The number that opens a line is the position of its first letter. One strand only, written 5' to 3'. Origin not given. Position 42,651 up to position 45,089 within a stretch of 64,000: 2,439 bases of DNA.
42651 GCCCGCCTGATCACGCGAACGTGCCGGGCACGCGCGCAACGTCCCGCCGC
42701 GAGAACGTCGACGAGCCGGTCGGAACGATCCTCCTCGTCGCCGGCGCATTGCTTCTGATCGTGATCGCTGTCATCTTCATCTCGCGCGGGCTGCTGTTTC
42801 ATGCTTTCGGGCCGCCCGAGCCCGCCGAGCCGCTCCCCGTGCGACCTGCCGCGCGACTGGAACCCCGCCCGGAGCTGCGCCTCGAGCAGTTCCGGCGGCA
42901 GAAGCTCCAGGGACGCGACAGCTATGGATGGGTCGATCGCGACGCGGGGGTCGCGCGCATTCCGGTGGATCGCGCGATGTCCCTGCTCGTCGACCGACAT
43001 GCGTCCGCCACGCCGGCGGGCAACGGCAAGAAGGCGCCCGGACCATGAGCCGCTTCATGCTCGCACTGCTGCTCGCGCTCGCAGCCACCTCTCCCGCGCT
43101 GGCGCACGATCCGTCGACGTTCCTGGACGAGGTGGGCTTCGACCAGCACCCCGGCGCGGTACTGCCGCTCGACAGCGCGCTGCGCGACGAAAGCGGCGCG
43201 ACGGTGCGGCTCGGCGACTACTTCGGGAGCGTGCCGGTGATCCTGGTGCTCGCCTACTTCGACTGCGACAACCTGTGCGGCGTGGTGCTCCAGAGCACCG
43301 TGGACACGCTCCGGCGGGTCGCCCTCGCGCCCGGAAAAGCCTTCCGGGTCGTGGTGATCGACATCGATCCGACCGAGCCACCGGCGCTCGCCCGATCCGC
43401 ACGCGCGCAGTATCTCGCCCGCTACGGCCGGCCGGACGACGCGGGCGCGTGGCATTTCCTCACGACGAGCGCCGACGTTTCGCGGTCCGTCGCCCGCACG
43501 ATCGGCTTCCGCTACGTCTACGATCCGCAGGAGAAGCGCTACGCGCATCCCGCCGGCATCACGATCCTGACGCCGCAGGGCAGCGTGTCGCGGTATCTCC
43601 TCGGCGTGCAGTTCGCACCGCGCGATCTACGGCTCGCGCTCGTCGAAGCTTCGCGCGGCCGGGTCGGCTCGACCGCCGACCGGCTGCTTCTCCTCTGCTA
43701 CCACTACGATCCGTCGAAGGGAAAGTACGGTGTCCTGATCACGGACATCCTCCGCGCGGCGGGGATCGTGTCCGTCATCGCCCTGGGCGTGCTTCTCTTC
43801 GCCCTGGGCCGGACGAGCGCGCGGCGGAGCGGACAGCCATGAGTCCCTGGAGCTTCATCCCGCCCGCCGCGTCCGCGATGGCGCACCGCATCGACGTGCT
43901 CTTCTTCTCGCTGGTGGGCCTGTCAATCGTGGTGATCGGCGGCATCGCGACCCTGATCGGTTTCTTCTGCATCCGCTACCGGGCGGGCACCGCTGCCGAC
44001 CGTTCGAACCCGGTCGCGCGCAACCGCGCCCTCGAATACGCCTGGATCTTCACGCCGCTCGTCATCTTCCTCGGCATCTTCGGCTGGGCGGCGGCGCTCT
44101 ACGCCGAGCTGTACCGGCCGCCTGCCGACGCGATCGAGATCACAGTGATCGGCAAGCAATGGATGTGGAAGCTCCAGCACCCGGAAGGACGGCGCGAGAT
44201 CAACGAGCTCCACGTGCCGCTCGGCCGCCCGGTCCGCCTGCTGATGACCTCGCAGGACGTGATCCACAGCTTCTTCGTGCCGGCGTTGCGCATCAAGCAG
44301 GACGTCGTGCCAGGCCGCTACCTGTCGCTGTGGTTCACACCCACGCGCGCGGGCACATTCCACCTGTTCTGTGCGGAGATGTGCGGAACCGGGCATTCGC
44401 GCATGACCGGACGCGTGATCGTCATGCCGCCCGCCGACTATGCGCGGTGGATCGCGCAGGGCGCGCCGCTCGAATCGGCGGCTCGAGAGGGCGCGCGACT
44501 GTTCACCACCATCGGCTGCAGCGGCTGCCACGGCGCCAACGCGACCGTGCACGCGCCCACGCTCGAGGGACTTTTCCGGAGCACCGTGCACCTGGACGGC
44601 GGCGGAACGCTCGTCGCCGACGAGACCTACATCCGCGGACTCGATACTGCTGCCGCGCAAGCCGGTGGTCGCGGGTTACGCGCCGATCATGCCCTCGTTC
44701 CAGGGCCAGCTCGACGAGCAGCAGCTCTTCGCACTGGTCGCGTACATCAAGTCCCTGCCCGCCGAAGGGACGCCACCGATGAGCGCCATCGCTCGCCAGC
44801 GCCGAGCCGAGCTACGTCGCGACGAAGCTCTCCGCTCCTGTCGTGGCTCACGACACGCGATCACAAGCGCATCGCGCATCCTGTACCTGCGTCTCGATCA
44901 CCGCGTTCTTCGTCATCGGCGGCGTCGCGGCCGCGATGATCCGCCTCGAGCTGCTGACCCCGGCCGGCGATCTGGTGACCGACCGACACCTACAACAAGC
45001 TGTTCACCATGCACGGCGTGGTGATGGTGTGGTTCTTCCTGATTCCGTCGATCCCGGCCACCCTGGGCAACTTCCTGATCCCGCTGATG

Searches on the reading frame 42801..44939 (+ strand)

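Call 26: search_protein_families(library=pfam, proteins=[window:42801-44939:+], max_evalue=0.00001)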
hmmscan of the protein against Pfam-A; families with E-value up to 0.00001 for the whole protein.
window:42801-44939:+ (712 aa): 1 family
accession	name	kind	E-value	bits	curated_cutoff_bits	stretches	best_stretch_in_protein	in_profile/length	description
PF00116.26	COX2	-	5.7e-19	68.6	22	1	468-536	46-114/120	Cytochrome C oxidase subunit II, periplasmic domain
